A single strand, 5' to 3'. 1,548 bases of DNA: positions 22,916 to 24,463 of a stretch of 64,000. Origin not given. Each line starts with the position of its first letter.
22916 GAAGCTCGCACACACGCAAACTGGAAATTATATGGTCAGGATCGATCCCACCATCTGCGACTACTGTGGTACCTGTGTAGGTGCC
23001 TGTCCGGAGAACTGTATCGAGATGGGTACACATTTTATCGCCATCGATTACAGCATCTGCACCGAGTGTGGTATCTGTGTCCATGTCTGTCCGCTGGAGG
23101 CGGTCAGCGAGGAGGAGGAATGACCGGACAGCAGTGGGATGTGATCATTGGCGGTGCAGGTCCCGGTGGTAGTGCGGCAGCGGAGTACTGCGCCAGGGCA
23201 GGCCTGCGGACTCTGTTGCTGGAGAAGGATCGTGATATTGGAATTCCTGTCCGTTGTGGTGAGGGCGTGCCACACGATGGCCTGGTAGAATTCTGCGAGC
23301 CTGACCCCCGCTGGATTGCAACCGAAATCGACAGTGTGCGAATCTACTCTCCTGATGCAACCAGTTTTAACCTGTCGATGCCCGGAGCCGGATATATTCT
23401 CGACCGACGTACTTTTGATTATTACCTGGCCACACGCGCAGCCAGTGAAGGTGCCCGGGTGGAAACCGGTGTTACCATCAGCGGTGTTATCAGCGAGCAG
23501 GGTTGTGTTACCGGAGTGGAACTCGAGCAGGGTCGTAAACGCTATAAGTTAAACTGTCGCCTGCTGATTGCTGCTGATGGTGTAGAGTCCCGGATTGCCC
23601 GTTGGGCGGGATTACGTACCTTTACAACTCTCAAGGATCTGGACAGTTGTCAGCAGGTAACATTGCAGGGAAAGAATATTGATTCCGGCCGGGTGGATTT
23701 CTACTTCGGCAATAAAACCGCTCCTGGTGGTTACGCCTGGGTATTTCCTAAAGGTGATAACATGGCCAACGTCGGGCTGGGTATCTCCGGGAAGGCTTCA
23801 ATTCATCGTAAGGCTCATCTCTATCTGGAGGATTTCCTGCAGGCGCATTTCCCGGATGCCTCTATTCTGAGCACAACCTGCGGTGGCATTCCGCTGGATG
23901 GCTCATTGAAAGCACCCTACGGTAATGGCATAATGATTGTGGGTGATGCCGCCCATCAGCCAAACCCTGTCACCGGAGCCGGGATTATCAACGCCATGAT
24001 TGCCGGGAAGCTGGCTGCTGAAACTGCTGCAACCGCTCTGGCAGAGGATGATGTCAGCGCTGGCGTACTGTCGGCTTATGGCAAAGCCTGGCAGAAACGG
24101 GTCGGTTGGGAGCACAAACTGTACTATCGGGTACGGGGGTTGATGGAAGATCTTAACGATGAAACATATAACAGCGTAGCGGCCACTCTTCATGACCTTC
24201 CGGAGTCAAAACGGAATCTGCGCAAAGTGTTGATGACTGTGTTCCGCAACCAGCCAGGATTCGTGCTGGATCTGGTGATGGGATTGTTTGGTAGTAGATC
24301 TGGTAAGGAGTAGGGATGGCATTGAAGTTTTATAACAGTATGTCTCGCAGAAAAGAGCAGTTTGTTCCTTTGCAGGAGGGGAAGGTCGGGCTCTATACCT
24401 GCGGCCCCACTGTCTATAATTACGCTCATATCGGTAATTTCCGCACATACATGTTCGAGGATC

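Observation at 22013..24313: UbiA prenyltransferase - small 2[4Fe-4S] ferredoxin - geranylgeranyl reductase trio: possible archaeal-type saturated isoprenoid (ether-lipid-like) module in a bacterium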

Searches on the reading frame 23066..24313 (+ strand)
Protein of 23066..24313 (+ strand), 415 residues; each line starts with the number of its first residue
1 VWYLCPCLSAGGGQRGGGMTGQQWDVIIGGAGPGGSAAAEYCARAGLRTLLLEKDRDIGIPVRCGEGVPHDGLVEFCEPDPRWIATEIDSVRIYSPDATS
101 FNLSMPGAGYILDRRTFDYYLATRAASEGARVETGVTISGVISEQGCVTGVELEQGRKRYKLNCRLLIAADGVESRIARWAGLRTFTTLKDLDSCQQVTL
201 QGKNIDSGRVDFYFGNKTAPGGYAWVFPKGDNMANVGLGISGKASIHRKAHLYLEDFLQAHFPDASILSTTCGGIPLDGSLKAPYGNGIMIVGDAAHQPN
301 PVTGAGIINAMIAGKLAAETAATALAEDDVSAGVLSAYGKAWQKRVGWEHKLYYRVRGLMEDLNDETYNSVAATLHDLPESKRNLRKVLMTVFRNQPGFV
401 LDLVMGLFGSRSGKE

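Call 3: search_protein_families(library=pfam, proteins=[window:23066-24313:+], max_evalue=0.01)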
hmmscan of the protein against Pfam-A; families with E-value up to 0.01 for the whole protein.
window:23066-24313:+ (415 aa): 12 families
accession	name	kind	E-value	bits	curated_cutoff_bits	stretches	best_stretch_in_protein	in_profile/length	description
PF22578.2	GGR_cat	-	2.2e-24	85.6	27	1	191-273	1-86/88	Geranylgeranyl reductase catalytic domain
PF01494.25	FAD_binding_3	-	1.9e-13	50.8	22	2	116-190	101-175/349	FAD binding domain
PF01266.30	DAO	-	1.8e-10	41.3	27.9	1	100-319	135-352/353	FAD dependent oxidoreductase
PF12831.13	FAD_oxidored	-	7.2e-08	32.6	27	1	25-193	1-165/416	FAD dependent oxidoreductase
PF04820.20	Trp_halogenase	-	1.8e-07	30.9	21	1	107-308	150-341/458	Tryptophan halogenase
PF05834.18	Lycopene_cycl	-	1.1e-06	28.4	23.4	0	25-186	1-155/380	Lycopene cyclase protein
PF13450.12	NAD_binding_8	-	1.6e-06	28.7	21.9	1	28-62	1-35/68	NAD(P)-binding Rossmann-like domain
PF07992.20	Pyr_redox_2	-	3e-06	27.3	26.1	1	25-203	2-141/291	Pyridine nucleotide-disulphide oxidoreductase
PF01946.23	Thi4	-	0.0014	18.4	26.2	1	24-59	18-54/235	Thi4 family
PF03486.20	HI0933_like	-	0.0015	18.4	50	0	25-59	2-36/244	HI0933-like protein Rossmann domain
PF00890.30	FAD_binding_2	-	0.0016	18.2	20.4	0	25-59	1-35/414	FAD binding domain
PF01134.28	GIDA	-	0.0087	15.6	22.1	0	25-57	1-33/391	Glucose inhibited division protein A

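Call 4: search_protein_families(library=ncbifam, proteins=[window:23066-24313:+], max_evalue=0.01)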
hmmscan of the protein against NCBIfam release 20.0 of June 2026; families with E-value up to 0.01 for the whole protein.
window:23066-24313:+ (415 aa): 63 families (the best 25 are shown)
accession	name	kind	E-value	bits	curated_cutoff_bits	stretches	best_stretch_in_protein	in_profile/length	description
NF041160.1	DGGPL_Thplmales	equivalog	3.5e-70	236.9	780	1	23-402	3-391/396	digeranylgeranylglycerophospholipid reductase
TIGR02032.1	GG-red-SF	subfamily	9.9e-63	212.6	158.8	1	24-320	1-296/297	geranylgeranyl reductase family protein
NF041080.1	DGGGPL_reductase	equivalog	5.9e-49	167.1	580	1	23-366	1-356/447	digeranylgeranylglycerophospholipid reductase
TIGR02023.1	BchP-ChlP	subfamily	9.3e-40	136.8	343.3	1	25-356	2-327/388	geranylgeranyl diphosphate reductase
NF041385.1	Dggglyphlred_Halo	equivalog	1.4e-24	86.4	700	1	22-380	3-374/405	digeranylgeranylglycerophospholipid reductase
TIGR02028.1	ChlP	equivalog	2.1e-21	76.1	505.3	1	27-348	4-333/398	geranylgeranyl reductase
NF045655.1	MkRedMenJ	equivalog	8.7e-19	67.7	700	1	23-324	4-318/406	menaquinone reductase MenJ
NF049967.1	QhpG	equivalog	4.9e-15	55.3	240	1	26-330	1-295/423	flavin-dependent monooxygenase QhpG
NF007450.0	PRK10015.1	subfamily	4.7e-13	48.6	466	2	286-362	294-373/429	FAD-dependent oxidoreductase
NF004835.0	PRK06185.1-4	equivalog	7.1e-13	48.1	601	1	117-185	114-183/411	FAD-dependent oxidoreductase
NF004834.1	PRK06185.1-3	subfamily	1.2e-12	47.4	500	2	131-187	126-182/420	FAD-dependent oxidoreductase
NF007542.0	PRK10157.1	subfamily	5.8e-12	45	610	1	108-183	101-172/428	FAD-dependent oxidoreductase FixC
NF005951.1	PRK08020.1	equivalog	4.9e-11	42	590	1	102-307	96-298/388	3-demethoxyubiquinol 3-hydroxylase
TIGR01988.1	Ubi-OHases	subfamily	6.9e-11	41.6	224.65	1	105-185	97-175/387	ubiquinone biosynthesis hydroxylase, UbiH/UbiF/VisC/COQ6 family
NF004833.1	PRK06185.1-1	subfamily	1.8e-10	40.2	488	1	281-337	275-331/403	FAD-dependent oxidoreductase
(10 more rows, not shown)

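Call 10: search_solved_structures(query=window:23120-24313:+, max_evalue=0.001)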
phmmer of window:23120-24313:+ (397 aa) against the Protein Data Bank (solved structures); distinct sequences matched with E-value up to 0.001: 26.
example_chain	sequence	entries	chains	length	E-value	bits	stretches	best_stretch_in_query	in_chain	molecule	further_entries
3oz2_A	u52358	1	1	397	2.6e-64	220.7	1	5-380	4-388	Digeranylgeranylglycerophospholipid reductase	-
4opt_A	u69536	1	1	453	6.7e-31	110.7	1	5-318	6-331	Conserved Archaeal protein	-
4opl_A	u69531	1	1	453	6.9e-31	110.6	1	5-318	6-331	Conserved Archaeal protein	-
4opg_A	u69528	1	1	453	4.3e-30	108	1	5-318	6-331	Conserved Archaeal protein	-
3atq_A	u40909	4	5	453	4.5e-30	108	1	5-318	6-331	Conserved Archaeal protein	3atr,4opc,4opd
4opi_A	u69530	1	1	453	3.1e-29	105.2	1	5-318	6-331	Conserved Archaeal protein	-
4opu_A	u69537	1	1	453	4.4e-29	104.7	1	5-318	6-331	Conserved Archaeal protein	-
5dbj_E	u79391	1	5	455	2.4e-10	43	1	93-341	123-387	FADH2-dependent halogenase PltA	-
5buk_A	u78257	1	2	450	8.9e-10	41.1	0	93-341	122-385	FADH2-dependent halogenase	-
3e1t_A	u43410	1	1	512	1.6e-09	40.3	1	89-349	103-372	Halogenase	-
7koe_C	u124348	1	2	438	1.5e-08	37.1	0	263-320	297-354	Electron transfer flavoprotein-quinone oxidoreductase FixC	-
3nix_A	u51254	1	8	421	8.7e-07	31.3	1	4-311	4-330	Flavoprotein/dehydrogenase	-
5bul_A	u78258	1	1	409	3.8e-06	29.2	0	5-161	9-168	flavin-dependent halogenase triple mutant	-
5bva_A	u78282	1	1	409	1.4e-05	27.3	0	5-161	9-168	flavin-dependent halogenase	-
8zop_A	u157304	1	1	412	1.9e-05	26.9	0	4-38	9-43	Halogenase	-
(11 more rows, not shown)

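Call 12: find_homologous_proteins(query=window:23120-24313:+, max_evalue=1e-20)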
Query window:23120-24313:+ (397 aa): 4996 proteins with E <= 1e-20 among 8000 candidates; the best 120 are listed.
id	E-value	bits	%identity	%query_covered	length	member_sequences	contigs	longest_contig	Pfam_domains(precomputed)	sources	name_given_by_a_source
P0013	6.8e-269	909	100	100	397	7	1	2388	PF01266.31,PF22578.3,PF13450.13,PF07992.21,PF04820.21,PF05834.19,PF01494.26,PF12831.14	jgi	-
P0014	2.0e-249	845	91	100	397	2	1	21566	PF01266.31,PF22578.3,PF13450.13,PF07992.21,PF04820.21,PF05834.19,PF01494.26,PF12831.14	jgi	jgi:digeranylgeranylglycerophospholipid reductase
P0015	2.3e-211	720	80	99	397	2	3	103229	PF01266.31,PF22578.3,PF07992.21,PF04820.21,PF01494.26,PF12831.14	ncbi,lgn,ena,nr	ncbi:MAG: NAD(P)/FAD-dependent oxidoreductase [Candidatus Delongbacteria bacterium]|nr:NAD(P)/FAD-de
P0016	1.8e-202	691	76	99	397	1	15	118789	PF01266.31,PF22578.3,PF07992.21,PF03486.21,PF04820.21,PF05834.19,PF01494.26,PF12831.14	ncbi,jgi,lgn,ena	-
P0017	1.0e-150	520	60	98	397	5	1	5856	PF01266.31,PF22578.3,PF13450.13,PF00890.31,PF07992.21,PF03486.21,PF05834.19,PF01494.26,PF12831.14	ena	-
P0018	8.4e-113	395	47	97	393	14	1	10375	PF01946.24,PF01266.31,PF22578.3,PF13450.13,PF07992.21,PF03486.21,PF04820.21,PF01134.29,PF01494.26,PF12831.14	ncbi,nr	ncbi:MAG: NAD(P)/FAD-dependent oxidoreductase [Candidatus Marinimicrobia bacterium]|nr:NAD(P)/FAD-de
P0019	1.4e-112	395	46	93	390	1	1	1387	PF01266.31,PF22578.3,PF00890.31,PF03486.21,PF05834.19,PF01494.26,PF12831.14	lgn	-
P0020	1.4e-112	395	48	97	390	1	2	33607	PF01266.31,PF22578.3,PF00890.31,PF07992.21,PF03486.21,PF04820.21,PF05834.19,PF01494.26,PF12831.14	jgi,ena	-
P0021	2.4e-112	394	46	97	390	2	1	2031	PF01946.24,PF01266.31,PF22578.3,PF13450.13,PF00890.31,PF07992.21,PF03486.21,PF04820.21,PF05834.19,PF01494.26,PF12831.14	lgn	-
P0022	2.9e-112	394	46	96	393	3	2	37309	PF22578.3,PF13450.13,PF07992.21,PF03486.21,PF05834.19,PF01134.29,PF01494.26,PF12831.14,PF01946.24,PF01266.31,PF00890.31,PF04820.21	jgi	-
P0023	2.9e-112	393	46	96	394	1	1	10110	PF01266.31,PF22578.3,PF13450.13,PF07992.21,PF03486.21,PF05834.19,PF01134.29,PF01494.26,PF12831.14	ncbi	-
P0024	8.1e-112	392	46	96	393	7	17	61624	PF01946.24,PF01266.31,PF22578.3,PF13450.13,PF07992.21,PF03486.21,PF04820.21,PF05834.19,PF01494.26,PF12831.14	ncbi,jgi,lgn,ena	-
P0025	9.9e-112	392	48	97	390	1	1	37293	PF01266.31,PF22578.3,PF00890.31,PF03486.21,PF05834.19,PF01494.26,PF12831.14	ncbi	-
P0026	1.2e-111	391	46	96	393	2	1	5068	PF01266.31,PF22578.3,PF13450.13,PF07992.21,PF03486.21,PF04820.21,PF05834.19,PF01494.26,PF12831.14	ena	-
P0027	1.3e-111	391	48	97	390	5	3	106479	PF01946.24,PF01266.31,PF22578.3,PF13450.13,PF00890.31,PF07992.21,PF03486.21,PF05834.19,PF01134.29,PF01494.26,PF12831.14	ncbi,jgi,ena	-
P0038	1.9e-110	388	45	96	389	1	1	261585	PF01266.31,PF22578.3,PF13450.13,PF00890.31,PF07992.21,PF03486.21,PF04820.21,PF05834.19,PF01134.29,PF01494.26,PF12831.14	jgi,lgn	jgi:digeranylgeranylglycerophospholipid reductase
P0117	7.8e-107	376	45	96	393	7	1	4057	PF22578.3,PF13450.13,PF07992.21,PF03486.21,PF05834.19,PF01134.29,PF01494.26,PF12831.14,PF01946.24,PF01266.31,PF00890.31,PF04820.21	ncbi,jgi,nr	ncbi:MAG: NAD(P)/FAD-dependent oxidoreductase [Candidatus Poseidoniia archaeon]|jgi:digeranylgeranyl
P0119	8.1e-107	376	45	96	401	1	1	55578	PF01266.31,PF22578.3,PF13450.13,PF00890.31,PF03486.21,PF04820.21,PF05834.19,PF01134.29,PF01494.26,PF12831.14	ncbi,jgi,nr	ncbi:MAG: NAD(P)/FAD-dependent oxidoreductase [Calditrichaeota bacterium]|nr:NAD(P)/FAD-dependent ox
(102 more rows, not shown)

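Call 22: find_encoding_contigs(protein=P0027, flank=6000, max_places=1)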
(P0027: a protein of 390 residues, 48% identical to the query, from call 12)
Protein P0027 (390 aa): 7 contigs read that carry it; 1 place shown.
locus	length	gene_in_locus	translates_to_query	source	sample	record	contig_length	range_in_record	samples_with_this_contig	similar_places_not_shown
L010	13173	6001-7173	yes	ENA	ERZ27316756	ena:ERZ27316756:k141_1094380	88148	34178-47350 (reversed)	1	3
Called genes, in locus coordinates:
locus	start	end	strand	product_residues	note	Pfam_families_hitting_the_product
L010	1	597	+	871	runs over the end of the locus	PF01411:tRNA-synt_2c, PF07973:tRNA_SAD, PF02272:DHHA1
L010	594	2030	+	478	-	PF02347:GDC-P, PF00266:Aminotran_5 (weak), PF21478:GcvP2_C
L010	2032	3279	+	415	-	PF00278:Orn_DAP_Arg_deC, PF02784:Orn_Arg_deC_N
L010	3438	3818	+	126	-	PF01042:Ribonuc_L-PSP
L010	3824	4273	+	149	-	PF18935:DUF5683 (weak)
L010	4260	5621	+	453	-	PF00209:SNF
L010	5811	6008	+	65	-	PF00037:Fer4 (weak), PF12797:Fer4_2 (faint), PF12837:Fer4_6 (faint), PF13237:Fer4_10, PF14697:Fer4_21, PF25160:LdpA_Fe-S-bd (faint), PF12838:Fer4_7, PF13187:Fer4_9 (weak), +3 more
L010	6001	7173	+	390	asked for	PF00890:FAD_binding_2 (weak), PF01134:GIDA (weak), PF03486:HI0933_like (weak), PF05834:Lycopene_cycl (weak), PF07992:Pyr_redox_2, PF12831:FAD_oxidored, PF01494:FAD_binding_3, PF22578:GGR_cat, +3 more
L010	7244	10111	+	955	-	PF00929:RNase_T, PF00270:DEAD (faint), PF13307:Helicase_C_2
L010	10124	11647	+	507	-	PF00221:Lyase_aromatic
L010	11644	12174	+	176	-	-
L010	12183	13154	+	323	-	PF01018:GTP1_OBG, PF01926:MMR_HSR1, PF02421:FeoB_N (weak)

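Call 23: find_encoding_contigs(protein=P0038, flank=6000, max_places=1)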
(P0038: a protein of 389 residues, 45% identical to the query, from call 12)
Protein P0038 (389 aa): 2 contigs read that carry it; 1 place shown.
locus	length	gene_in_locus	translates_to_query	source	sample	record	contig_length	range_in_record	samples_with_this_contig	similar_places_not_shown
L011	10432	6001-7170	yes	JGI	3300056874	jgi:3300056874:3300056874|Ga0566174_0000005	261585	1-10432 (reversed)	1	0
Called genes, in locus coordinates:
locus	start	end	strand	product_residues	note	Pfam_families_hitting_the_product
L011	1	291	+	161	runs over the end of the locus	PF18935:DUF5683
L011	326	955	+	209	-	PF01966:HD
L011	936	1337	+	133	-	-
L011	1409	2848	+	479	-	PF13522:GATase_6, PF13537:GATase_7, PF00156:Pribosyltran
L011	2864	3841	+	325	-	PF01040:UbiA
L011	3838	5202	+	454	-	PF01555:N6_N4_Mtase, PF00565:SNase (weak)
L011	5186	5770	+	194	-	PF09568:RE_MjaI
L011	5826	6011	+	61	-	PF12797:Fer4_2 (faint), PF25160:LdpA_Fe-S-bd (faint), PF00037:Fer4, PF12837:Fer4_6 (faint), PF13237:Fer4_10, PF14697:Fer4_21, PF12838:Fer4_7, PF13187:Fer4_9 (weak), +1 more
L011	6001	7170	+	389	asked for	PF00890:FAD_binding_2 (weak), PF01134:GIDA (weak), PF01494:FAD_binding_3, PF03486:HI0933_like, PF07992:Pyr_redox_2, PF12831:FAD_oxidored, PF01266:DAO, PF22578:GGR_cat, +4 more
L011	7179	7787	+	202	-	PF01066:CDP-OH_P_transf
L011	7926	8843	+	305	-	PF02881:SRP54_N, PF13245:AAA_19 (weak), PF13604:AAA_30, PF00448:SRP54, PF13401:AAA_22 (weak)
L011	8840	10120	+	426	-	PF00919:UPF0004, PF04055:Radical_SAM, PF01938:TRAM (faint), PF18693:TRAM_2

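Call 24: find_encoding_contigs(protein=P0119, flank=6000, max_places=1)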
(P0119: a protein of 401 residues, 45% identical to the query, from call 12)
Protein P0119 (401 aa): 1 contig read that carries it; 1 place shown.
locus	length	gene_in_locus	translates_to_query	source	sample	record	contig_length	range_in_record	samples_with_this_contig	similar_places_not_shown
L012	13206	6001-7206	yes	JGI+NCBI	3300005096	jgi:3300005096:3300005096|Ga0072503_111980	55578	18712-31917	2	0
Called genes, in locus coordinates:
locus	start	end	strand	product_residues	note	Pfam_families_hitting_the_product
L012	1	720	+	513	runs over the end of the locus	PF01590:GAF, PF13185:GAF_2, PF13492:GAF_3, PF13487:HD_5, PF01966:HD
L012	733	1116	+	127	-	PF01042:Ribonuc_L-PSP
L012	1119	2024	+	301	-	PF00781:DAGK_cat, PF19279:YegS_C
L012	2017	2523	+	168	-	PF18935:DUF5683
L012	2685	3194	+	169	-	-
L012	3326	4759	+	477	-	PF13522:GATase_6, PF13537:GATase_7, PF00156:Pribosyltran (weak)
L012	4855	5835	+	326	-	PF01040:UbiA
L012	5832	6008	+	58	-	PF00037:Fer4, PF13237:Fer4_10 (weak), PF14697:Fer4_21, PF12838:Fer4_7, PF13187:Fer4_9 (weak), PF12797:Fer4_2 (weak), PF00037:Fer4 (weak), PF12837:Fer4_6 (weak), +3 more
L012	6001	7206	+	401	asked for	PF00890:FAD_binding_2 (weak), PF01134:GIDA (faint), PF01266:DAO (weak), PF01494:FAD_binding_3, PF03486:HI0933_like (weak), PF12831:FAD_oxidored, PF13450:NAD_binding_8 (weak), PF22578:GGR_cat, +2 more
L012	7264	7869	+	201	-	PF01066:CDP-OH_P_transf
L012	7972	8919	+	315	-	PF01656:CbiA (faint), PF02881:SRP54_N, PF06414:Zeta_toxin (weak), PF13604:AAA_30, PF00448:SRP54, PF13191:AAA_16 (weak), PF13401:AAA_22 (weak)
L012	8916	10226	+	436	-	PF00919:UPF0004, PF04055:Radical_SAM, PF18693:TRAM_2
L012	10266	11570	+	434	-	PF20094:GWxTD_dom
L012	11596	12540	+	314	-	PF02016:Peptidase_S66, PF17676:Peptidase_S66C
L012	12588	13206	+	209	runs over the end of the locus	PF00551:Formyl_trans_N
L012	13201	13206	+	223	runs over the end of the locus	PF01427:Peptidase_M15, PF02557:VanY (weak)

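Call 25: search_protein_families(library=ncbifam, proteins=[L012:4855-5835:+, L011:2864-3841:+, L012:7264-7869:+], max_evalue=0.0001)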
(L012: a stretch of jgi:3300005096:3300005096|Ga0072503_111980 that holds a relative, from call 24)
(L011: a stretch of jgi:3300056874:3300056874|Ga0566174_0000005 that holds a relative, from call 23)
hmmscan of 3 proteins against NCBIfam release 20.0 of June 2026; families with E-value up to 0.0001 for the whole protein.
L012:4855-5835:+ (326 aa): 5 families
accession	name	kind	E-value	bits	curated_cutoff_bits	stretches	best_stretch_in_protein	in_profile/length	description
NF009525.0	PRK12887.1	equivalog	2.8e-12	46.6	226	1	65-267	62-271/310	homogentisate phytyltransferase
NF009523.0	PRK12884.1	equivalog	1e-09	38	269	1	61-240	43-218/279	prenyltransferase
TIGR01476.1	chlor_syn_BchG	subfamily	1.8e-08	34.2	212.3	1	13-268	6-253/283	(bacterio)chlorophyll synthase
NF009516.0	PRK12875.1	equivalog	7.5e-07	28.5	205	1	58-257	55-253/292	prenyltransferase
NF005742.0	PRK07566.1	equivalog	1.5e-05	24.2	313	1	11-233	32-246/315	chlorophyll synthase ChlG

L011:2864-3841:+ (325 aa): 11 families
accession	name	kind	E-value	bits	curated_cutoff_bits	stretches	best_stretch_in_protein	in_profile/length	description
NF009516.0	PRK12875.1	equivalog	4.3e-10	39.1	205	1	71-275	61-263/292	prenyltransferase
NF009525.0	PRK12887.1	equivalog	8.9e-10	38.4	226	1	65-233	55-232/310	homogentisate phytyltransferase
NF009523.0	PRK12884.1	equivalog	1.5e-08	34.2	269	1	70-246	45-217/279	prenyltransferase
TIGR01476.1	chlor_syn_BchG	subfamily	3.9e-08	33.1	212.3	1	74-288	50-273/283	(bacterio)chlorophyll synthase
NF005742.0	PRK07566.1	equivalog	1.5e-07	30.8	313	1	74-242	78-246/315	chlorophyll synthase ChlG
NF009521.0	PRK12882.1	equivalog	3.5e-07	29.7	296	1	66-248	43-222/280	geranylgeranylglycerol-phosphate geranylgeranyltransferase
NF010119.0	PRK13595.1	equivalog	5.3e-07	29.4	248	1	79-249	64-233/292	prenyltransferase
NF009058.0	PRK12392.1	subfamily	7.7e-07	28.5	494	1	79-239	69-237/333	bacteriochlorophyll c synthase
NF004751.0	PRK06080.1-3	equivalog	3.6e-05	23.5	264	0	181-301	171-288/296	1,4-dihydroxy-2-naphthoate polyprenyltransferase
NF008978.0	PRK12324.1-4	equivalog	5.2e-05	22.3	207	0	64-145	69-155/322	decaprenyl-phosphate phosphoribosyltransferase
NF004749.0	PRK06080.1-1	equivalog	5.9e-05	22.4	277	0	134-260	134-259/311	1,4-dihydroxy-2-naphthoate polyprenyltransferase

L012:7264-7869:+ (201 aa): 6 families
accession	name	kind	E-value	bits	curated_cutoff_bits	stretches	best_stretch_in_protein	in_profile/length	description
TIGR00560.1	pgsA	equivalog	3.4e-29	102.7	109.1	1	29-195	3-180/183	CDP-diacylglycerol--glycerol-3-phosphate 3-phosphatidyltransferase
NF053678.1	ClpnSynClsA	equivalog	6e-22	78.7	240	1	26-164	2-139/180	cardiolipin synthase ClsA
NF008090.0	PRK10832.1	equivalog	3.3e-14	53.4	304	1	28-187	4-171/182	CDP-diacylglycerol--glycerol-3-phosphate 3-phosphatidyltransferase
NF040950.1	archin_ph_syn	equivalog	3.5e-09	36.8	180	1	13-193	7-186/191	archaetidylinositol phosphate synthase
TIGR04217.1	archae_ser_T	exception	1.7e-06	28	200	1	50-137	27-112/221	archaetidylserine synthase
TIGR00473.1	pssA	equivalog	4.7e-06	26.8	107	1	53-184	17-149/153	CDP-diacylglycerol--serine O-phosphatidyltransferase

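Call 28: find_homologous_proteins(query=L012:4855-5835:+, max_evalue=0.00001)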
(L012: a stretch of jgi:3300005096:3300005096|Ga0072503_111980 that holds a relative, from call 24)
Query L012:4855-5835:+ (326 aa): 75 proteins with E <= 0.00001 among 8000 candidates.
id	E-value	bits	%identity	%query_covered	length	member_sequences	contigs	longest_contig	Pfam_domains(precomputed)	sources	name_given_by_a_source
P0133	2.4e-210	716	100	100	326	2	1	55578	PF01040.24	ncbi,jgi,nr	ncbi:MAG: UbiA family prenyltransferase [Calditrichaeota bacterium]|nr:UbiA family prenyltransferase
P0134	6.3e-164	564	81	98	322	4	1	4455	PF01040.24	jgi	-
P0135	4.5e-162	558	80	99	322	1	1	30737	PF01040.24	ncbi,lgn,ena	-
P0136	1.6e-160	552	77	99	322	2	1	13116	PF01040.24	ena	-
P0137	3.7e-152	525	74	99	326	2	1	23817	PF01040.24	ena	-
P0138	3.5e-127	443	62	99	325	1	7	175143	PF01040.24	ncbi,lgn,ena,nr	ncbi:tocopherol phytyltransferase [bacterium BMS3Abin05]|nr:tocopherol phytyltransferase [bacterium 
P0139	3.2e-109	384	59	100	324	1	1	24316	PF01040.24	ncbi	-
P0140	6.9e-109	383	58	100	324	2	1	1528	PF01040.24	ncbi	-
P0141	2.6e-108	381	59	99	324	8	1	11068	PF01040.24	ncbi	-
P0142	3.5e-103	364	65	81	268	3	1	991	PF01040.24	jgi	jgi:4-hydroxybenzoate polyprenyltransferase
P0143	8.4e-82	294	48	99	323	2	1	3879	PF01040.24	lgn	-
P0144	3.5e-76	275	47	97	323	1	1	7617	PF01040.24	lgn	-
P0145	4.2e-76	275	46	97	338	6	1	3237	PF01040.24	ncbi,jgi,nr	ncbi:hypothetical protein DRQ15_09410 [candidate division KSB1 bacterium]|nr:MAG: hypothetical prote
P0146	5.9e-75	271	45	99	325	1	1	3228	PF01040.24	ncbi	-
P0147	1.5e-73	266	44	99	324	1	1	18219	PF01040.24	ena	-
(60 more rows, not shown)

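Call 60: find_encoding_contigs(protein=P0117, flank=6000, max_places=3)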
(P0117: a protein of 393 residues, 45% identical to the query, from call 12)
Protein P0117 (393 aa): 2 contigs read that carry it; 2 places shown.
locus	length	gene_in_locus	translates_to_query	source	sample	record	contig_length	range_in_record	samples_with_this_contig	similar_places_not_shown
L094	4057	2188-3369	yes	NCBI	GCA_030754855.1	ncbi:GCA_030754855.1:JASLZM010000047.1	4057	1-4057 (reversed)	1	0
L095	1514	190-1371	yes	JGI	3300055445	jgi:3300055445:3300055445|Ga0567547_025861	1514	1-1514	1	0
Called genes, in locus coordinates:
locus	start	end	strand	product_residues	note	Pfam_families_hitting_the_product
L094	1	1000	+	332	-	PF00209:SNF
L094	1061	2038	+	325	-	PF01040:UbiA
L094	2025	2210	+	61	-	PF00037:Fer4 (faint), PF12797:Fer4_2 (faint), PF12837:Fer4_6 (faint), PF12838:Fer4_7 (faint), PF13237:Fer4_10 (faint), PF14697:Fer4_21 (faint), PF12800:Fer4_4 (faint)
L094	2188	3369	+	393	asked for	PF00890:FAD_binding_2 (weak), PF01134:GIDA (weak), PF01266:DAO, PF07992:Pyr_redox_2, PF12831:FAD_oxidored, PF13450:NAD_binding_8, PF01494:FAD_binding_3, PF22578:GGR_cat, +4 more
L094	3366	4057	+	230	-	PF00929:RNase_T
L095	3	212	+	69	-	?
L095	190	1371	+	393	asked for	PF00890:FAD_binding_2 (weak), PF01134:GIDA (weak), PF01266:DAO, PF07992:Pyr_redox_2, PF12831:FAD_oxidored, PF13450:NAD_binding_8, PF01494:FAD_binding_3, PF22578:GGR_cat, +4 more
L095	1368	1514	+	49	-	?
